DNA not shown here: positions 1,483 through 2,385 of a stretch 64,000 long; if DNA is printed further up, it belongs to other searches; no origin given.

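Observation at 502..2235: DarT-DarG toxin-antitoxin / anti-phage module beside the prophage immunity region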

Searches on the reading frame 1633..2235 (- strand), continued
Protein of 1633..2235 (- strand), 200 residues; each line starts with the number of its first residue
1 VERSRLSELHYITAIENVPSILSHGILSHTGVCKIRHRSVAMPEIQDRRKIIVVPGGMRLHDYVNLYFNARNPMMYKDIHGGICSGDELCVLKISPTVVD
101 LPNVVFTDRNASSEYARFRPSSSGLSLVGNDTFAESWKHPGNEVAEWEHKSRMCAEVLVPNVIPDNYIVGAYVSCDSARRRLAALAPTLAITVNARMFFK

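Call 97: fold_search(model_id=the predicted structure, library=pdb)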
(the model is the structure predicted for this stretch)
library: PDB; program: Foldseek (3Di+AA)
matches with E <= 10: 88; with E <= 0.001: 8
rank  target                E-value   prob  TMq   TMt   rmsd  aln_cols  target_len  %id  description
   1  7omu_AAA              1.4e-15  1.00  0.86  0.47   2.3       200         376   28  Thermosipho africanus DarTG in complex with ADP-ribose (released 2021-06-23)
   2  7omv                  9.1e-14  1.00  0.83  0.79   3.1       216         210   26  Thermus sp. 2.9 DarT (released 2021-06-23)
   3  7omy_AAA              5.7e-13  1.00  0.82  0.79   2.4       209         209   26  Thermus sp. 2.9 DarT in complex with carba-NAD+ and ssDNA (released 2021-06-23)
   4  7yk3_A                2.8e-12  1.00  0.81  0.73   2.7       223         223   20  Crystal structure of DarTG toxin-antitoxin complex from Mycobacterium tuberculosis (released 2023-05-31)
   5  7omx                  4.8e-12  1.00  0.79  0.80   2.6       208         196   25  Thermus sp. 2.9 DarT in complex with carba-NAD+ (released 2021-06-23)
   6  7omw                  1.5e-11  1.00  0.78  0.79   2.7       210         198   24  Thermus sp. 2.9 DarT in complex with NAD+ (released 2021-06-23)
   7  7yk3_C                3.6e-11  1.00  0.80  0.73   2.7       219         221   18  Crystal structure of DarTG toxin-antitoxin complex from Mycobacterium tuberculosis (released 2023-05-31)
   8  8baq                  1.7e-09  1.00  0.63  0.61   5.4       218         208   17  E. coli C7 DarT1 in complex with NAD+ (released 2023-07-12)
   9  2a5g_B                3.0e-02  0.82  0.35  0.37  10.6       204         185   13  Cholera toxin A1 subunit bound to ARF6(Q67L) (released 2005-08-16)
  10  7yw4                  5.1e-02  0.85  0.32  0.48   7.1       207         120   13  Crystal structure of tRNA 2'-phosphotransferase from Saccharomyces cerevisiae (released 2023-07-26)
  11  2a5d_B                5.7e-02  0.72  0.36  0.38  10.6       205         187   14  Structural basis for the activation of cholera toxin by human ARF6-GTP (released 2005-08-16)
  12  8oxs_B                8.6e-02  0.54  0.33  0.30  11.5       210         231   13  Cholera holotoxin variant (chimera with E. coli heat-labile enterotoxin, 4 C-terminal substitutions) (released 2024-08-14)
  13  8tfi                  9.7e-02  0.90  0.32  0.35   6.4       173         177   12  tRNA 2'-phosphotransferase (Tpt1) from Pyrococcus horikoshii (released 2023-11-08)
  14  8oxs_A                9.7e-02  0.54  0.34  0.30  11.3       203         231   15  Cholera holotoxin variant (chimera with E. coli heat-labile enterotoxin, 4 C-terminal substitutions) (released 2024-08-14)
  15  9ldc_A                1.2e-01  0.91  0.33  0.37   5.1       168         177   13  The structure of TkoKptA/DNA/ADPR complex-B* (released 2025-11-12)
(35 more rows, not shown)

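Call 99: search_solved_structures(query=A3, show_alignments=5, max_evalue=0.001)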
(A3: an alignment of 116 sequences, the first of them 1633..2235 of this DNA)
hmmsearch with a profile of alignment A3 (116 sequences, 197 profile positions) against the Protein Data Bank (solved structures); distinct sequences matched with E-value up to 0.001: 4.
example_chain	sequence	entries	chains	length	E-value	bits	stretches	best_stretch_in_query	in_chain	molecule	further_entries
7omu_AAA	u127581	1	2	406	1.3e-31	112.9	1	6-196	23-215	Macro domain-containing protein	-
7omv_AAA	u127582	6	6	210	9e-19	71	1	9-143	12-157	DarT domain-containing protein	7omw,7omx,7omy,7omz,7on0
7yk3_A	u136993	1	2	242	1.4e-10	44.3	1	12-178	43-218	DNA ADP-ribosyl transferase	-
8baq_A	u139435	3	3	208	7.4e-06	28.8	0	72-185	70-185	DarT ssDNA thymidine ADP-ribosyltransferase family protein | E. coli C7 DarT1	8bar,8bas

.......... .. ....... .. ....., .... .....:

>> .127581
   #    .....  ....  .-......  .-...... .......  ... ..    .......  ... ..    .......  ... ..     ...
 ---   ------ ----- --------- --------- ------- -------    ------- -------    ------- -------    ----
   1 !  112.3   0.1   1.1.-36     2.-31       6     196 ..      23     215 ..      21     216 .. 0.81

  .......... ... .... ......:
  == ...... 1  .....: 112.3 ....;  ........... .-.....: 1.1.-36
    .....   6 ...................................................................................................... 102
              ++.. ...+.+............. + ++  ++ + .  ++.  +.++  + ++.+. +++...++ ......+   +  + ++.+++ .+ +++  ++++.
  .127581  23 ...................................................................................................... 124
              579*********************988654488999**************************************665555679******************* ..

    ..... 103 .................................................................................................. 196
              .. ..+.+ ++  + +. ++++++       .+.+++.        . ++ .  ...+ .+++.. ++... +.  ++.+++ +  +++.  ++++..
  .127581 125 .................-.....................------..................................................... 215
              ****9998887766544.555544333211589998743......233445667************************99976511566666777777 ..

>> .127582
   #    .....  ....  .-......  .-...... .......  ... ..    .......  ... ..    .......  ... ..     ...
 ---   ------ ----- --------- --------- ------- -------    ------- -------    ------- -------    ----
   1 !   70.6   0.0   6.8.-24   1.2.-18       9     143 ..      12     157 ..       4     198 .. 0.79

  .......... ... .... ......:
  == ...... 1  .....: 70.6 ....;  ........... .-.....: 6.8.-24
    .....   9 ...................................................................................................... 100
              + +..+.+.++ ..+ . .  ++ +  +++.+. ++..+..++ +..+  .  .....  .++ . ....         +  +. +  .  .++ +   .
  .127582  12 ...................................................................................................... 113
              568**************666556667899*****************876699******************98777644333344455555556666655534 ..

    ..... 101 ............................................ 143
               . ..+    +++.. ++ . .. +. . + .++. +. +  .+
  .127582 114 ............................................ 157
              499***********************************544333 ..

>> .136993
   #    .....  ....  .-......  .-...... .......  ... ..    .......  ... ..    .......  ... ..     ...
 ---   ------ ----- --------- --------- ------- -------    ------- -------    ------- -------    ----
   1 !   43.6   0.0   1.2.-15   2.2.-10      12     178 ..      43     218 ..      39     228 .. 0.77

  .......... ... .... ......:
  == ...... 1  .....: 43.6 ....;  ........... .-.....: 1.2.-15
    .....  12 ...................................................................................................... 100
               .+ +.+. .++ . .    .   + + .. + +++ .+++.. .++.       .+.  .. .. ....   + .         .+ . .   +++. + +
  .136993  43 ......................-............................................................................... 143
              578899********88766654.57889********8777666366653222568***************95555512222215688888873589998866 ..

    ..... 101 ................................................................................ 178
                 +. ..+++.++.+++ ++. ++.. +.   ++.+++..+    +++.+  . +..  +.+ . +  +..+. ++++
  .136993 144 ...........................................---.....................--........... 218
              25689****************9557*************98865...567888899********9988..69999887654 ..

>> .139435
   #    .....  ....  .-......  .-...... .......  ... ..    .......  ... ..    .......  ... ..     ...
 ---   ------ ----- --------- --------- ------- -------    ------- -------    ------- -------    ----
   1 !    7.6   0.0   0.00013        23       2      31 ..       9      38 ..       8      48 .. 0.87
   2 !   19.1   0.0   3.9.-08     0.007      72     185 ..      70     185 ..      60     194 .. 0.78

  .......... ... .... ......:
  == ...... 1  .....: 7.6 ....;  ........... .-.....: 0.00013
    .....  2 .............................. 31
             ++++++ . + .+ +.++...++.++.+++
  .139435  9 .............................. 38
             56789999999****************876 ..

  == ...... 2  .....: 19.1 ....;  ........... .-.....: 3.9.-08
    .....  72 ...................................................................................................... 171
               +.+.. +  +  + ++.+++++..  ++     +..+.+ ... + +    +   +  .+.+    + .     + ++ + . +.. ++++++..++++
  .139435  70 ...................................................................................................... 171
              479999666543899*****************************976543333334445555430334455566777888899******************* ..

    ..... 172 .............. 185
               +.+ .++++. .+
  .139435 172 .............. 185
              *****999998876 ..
